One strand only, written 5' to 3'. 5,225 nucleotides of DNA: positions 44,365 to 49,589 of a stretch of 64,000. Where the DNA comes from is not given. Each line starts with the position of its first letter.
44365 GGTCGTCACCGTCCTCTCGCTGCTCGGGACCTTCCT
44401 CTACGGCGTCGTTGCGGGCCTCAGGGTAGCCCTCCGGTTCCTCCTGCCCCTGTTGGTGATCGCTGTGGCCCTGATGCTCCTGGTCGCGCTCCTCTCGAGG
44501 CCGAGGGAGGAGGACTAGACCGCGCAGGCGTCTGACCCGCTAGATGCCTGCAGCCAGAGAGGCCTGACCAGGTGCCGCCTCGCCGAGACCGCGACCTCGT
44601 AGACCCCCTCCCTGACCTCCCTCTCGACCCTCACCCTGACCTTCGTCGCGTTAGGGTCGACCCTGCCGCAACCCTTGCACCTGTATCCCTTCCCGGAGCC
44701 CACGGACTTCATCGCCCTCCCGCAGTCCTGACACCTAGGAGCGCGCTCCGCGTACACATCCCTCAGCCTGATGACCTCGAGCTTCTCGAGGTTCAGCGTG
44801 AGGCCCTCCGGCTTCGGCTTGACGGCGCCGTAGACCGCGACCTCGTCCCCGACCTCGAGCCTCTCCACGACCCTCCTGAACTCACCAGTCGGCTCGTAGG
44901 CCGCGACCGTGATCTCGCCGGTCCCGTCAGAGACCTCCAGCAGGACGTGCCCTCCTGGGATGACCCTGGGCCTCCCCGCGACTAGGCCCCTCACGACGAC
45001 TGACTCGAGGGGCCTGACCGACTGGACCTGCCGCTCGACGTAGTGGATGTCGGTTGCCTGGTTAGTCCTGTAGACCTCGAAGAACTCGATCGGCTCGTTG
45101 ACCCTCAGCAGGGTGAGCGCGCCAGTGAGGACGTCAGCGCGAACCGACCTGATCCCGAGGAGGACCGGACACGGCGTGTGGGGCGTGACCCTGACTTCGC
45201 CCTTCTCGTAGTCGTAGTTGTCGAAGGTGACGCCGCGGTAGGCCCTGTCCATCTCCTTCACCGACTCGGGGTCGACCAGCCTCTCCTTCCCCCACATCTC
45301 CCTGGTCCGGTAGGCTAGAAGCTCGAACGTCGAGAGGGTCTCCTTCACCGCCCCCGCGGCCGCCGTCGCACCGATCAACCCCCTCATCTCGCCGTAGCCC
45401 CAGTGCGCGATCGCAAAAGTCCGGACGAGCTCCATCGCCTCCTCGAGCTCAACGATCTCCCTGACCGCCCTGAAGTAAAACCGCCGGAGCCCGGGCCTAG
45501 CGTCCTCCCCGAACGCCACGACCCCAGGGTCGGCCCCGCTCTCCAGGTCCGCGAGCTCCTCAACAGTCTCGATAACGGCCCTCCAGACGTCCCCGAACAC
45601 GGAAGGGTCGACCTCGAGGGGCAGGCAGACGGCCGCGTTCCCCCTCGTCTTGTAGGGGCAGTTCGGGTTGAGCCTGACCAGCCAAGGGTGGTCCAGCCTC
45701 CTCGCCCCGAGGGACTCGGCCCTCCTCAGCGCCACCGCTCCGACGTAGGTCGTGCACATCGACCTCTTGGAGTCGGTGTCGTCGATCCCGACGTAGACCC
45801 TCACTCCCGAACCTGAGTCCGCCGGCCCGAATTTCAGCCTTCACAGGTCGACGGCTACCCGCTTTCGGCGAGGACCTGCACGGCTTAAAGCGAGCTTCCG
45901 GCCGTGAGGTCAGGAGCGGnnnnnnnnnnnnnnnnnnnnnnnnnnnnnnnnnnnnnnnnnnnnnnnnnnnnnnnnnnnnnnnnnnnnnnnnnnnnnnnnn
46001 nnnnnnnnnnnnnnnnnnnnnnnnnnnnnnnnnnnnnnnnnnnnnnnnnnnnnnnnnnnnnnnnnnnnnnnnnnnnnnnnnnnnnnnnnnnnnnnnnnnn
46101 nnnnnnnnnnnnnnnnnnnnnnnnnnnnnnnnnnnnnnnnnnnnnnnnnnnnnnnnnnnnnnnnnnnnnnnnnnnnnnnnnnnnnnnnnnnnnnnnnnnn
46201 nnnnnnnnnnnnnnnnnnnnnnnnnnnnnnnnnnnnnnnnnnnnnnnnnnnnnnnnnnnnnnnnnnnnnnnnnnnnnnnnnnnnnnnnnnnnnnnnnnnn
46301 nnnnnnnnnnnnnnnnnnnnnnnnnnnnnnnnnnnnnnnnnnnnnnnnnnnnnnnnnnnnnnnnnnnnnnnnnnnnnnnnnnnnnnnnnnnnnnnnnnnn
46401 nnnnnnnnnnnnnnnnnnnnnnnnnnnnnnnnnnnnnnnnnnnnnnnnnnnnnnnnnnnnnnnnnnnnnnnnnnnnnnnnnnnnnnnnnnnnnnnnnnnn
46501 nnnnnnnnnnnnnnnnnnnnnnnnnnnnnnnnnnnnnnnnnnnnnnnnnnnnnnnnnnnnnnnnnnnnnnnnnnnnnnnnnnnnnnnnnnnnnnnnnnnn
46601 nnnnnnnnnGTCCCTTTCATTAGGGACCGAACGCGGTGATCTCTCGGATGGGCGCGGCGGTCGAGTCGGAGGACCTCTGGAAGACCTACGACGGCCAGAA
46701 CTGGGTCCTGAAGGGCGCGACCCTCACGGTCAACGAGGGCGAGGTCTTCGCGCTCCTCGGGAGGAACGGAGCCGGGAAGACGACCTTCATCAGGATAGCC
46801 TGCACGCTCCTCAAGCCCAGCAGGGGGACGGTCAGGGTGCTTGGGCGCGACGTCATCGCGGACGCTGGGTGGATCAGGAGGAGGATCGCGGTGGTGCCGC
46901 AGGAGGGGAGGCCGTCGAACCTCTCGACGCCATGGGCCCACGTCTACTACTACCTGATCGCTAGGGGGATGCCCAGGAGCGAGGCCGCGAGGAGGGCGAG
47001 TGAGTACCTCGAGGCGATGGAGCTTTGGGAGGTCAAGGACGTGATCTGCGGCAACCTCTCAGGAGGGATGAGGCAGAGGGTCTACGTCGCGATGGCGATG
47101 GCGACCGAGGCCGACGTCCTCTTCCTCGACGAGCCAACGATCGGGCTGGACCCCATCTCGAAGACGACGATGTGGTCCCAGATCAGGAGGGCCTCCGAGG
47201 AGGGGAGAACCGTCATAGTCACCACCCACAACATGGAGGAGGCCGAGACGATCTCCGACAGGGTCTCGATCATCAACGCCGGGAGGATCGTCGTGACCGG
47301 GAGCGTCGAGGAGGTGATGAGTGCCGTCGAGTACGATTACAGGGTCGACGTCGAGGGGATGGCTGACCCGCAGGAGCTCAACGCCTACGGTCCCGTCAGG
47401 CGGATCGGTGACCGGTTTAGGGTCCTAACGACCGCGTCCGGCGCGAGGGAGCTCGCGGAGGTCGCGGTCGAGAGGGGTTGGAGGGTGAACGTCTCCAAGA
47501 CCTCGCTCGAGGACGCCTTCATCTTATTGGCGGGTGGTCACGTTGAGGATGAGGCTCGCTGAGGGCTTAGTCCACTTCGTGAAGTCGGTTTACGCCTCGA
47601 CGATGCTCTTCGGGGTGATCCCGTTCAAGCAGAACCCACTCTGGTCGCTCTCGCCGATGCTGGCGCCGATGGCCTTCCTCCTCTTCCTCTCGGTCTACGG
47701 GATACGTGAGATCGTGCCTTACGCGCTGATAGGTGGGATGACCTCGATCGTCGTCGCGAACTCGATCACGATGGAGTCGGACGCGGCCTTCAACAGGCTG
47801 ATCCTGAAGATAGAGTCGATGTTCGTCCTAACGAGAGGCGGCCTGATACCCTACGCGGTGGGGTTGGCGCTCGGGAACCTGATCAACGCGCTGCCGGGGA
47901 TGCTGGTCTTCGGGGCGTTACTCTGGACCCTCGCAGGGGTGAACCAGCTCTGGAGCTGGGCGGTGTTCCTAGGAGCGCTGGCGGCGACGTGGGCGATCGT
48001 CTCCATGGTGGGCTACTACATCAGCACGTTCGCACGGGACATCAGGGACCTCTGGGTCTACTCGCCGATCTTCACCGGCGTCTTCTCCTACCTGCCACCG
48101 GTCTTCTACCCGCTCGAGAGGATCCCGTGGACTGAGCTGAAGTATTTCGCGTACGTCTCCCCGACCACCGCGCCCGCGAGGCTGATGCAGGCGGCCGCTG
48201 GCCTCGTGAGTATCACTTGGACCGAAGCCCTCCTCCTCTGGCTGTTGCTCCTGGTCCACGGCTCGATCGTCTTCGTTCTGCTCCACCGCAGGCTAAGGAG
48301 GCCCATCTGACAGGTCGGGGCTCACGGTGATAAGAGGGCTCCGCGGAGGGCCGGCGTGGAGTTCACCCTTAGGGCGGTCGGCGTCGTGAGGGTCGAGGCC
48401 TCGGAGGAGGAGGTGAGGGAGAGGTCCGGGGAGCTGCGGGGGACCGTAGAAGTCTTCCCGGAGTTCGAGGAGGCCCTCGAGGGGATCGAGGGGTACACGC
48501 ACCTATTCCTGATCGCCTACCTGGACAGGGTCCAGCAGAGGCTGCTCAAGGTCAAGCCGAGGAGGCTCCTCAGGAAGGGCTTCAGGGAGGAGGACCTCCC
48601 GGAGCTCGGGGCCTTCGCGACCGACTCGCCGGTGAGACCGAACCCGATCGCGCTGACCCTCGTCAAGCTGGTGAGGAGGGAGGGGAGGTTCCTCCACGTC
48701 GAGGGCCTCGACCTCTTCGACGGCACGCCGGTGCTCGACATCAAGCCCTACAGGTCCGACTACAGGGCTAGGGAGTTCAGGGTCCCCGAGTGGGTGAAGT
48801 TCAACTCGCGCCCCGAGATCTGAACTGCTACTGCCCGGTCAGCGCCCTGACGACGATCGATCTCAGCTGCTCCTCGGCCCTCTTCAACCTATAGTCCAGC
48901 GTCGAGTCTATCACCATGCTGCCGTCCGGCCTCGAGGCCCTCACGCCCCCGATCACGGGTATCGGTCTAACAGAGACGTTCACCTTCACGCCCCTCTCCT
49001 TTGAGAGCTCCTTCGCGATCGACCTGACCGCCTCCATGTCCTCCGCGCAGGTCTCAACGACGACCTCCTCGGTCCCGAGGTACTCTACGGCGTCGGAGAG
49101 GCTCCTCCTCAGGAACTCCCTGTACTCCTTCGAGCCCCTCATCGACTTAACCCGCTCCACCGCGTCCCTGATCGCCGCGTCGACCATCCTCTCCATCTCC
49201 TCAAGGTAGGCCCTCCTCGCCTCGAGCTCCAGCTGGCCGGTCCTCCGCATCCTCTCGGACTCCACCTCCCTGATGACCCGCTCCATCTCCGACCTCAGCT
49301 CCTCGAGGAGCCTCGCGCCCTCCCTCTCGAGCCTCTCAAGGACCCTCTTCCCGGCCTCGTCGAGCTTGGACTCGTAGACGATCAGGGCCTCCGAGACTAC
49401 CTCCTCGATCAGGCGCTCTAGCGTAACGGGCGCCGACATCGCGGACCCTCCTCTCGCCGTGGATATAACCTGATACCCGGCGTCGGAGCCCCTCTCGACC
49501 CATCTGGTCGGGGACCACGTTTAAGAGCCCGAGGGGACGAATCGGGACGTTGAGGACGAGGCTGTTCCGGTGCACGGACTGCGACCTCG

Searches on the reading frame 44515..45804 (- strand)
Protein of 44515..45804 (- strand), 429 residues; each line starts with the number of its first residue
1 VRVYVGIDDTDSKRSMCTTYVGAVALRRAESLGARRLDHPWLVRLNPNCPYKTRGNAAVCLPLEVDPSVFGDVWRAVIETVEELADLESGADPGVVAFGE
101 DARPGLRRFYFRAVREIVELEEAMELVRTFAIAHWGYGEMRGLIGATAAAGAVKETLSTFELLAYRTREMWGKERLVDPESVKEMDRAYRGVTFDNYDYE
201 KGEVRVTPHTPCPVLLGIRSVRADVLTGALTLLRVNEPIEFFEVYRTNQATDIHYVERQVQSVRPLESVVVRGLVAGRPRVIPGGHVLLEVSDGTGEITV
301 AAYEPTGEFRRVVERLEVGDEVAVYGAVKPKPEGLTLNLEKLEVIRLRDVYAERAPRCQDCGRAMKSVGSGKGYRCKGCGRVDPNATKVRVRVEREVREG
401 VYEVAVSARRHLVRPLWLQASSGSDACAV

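Call 51: search_protein_families(library=pfam, proteins=[window:44515-45804:-], max_evalue=0.00001)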
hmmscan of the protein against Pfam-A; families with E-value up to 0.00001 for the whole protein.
window:44515-45804:- (429 aa): 4 families
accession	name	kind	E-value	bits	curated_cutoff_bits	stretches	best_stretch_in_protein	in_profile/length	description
PF08489.16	TiaS_FLD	-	1.1e-34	119.4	21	1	141-254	2-116/116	TiaS FLD domain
PF22641.2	TiaS_TCKD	-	1.5e-24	87.2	27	1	4-62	1-58/156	TiaS TCKD domain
PF23783.1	Zn_ribbon_TiaS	-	4.9e-13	49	27.3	1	356-396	2-40/41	TiaS C-terminal zinc ribbon domain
PF01336.31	tRNA_anti-codon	-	4e-11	43.1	27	1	269-345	1-75/75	OB-fold nucleic acid binding domain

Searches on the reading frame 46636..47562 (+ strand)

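Call 51: search_protein_families(library=pfam, proteins=[window:46636-47562:+], max_evalue=0.00001)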
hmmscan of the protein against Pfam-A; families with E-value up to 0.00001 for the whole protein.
window:46636-47562:+ (308 aa): 2 families
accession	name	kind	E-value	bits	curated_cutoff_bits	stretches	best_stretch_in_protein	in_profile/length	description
PF00005.33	ABC_tran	-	6.5e-30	105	25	1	25-168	1-136/137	ABC transporter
PF13304.12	AAA_21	-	4.9e-10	40.4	27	0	141-201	238-301/304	AAA domain, putative AbiEii toxin, Type IV TA system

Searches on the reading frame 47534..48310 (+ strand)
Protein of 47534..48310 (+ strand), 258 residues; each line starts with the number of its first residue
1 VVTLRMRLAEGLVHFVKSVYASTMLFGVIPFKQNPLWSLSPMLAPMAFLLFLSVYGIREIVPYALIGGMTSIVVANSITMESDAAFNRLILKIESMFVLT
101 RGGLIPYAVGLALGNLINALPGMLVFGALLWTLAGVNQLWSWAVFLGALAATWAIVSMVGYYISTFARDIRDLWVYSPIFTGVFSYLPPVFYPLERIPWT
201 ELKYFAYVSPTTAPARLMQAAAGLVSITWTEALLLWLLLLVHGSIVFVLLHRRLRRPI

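Call 51: search_protein_families(library=pfam, proteins=[window:47534-48310:+], max_evalue=0.00001)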
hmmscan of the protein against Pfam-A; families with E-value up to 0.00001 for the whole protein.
window:47534-48310:+ (258 aa): 1 family
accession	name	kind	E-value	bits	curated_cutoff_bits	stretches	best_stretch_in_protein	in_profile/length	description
PF01061.29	ABC2_membrane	-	5e-06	26.6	26.9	1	94-219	82-207/211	ABC-2 type transporter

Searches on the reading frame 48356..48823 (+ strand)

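Call 51: search_protein_families(library=pfam, proteins=[window:48356-48823:+], max_evalue=0.00001)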
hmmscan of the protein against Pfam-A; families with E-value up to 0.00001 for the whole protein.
window:48356-48823:+ (155 aa): 1 family
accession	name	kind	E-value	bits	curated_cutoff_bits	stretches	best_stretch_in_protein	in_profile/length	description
PF01980.22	TrmO_N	-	2.6e-28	99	26.8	1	26-134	11-113/116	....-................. O N-terminal domain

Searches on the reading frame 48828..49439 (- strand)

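Call 51: search_protein_families(library=pfam, proteins=[window:48828-49439:-], max_evalue=0.00001)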
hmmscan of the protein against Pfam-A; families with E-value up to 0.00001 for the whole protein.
window:48828-49439:- (203 aa): 1 family
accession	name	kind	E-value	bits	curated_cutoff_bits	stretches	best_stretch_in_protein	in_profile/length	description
PF01991.23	vATP-synt_E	-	1.3e-17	64.3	24.2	1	46-200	34-198/199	ATP synthase (E/31 kDa) subunit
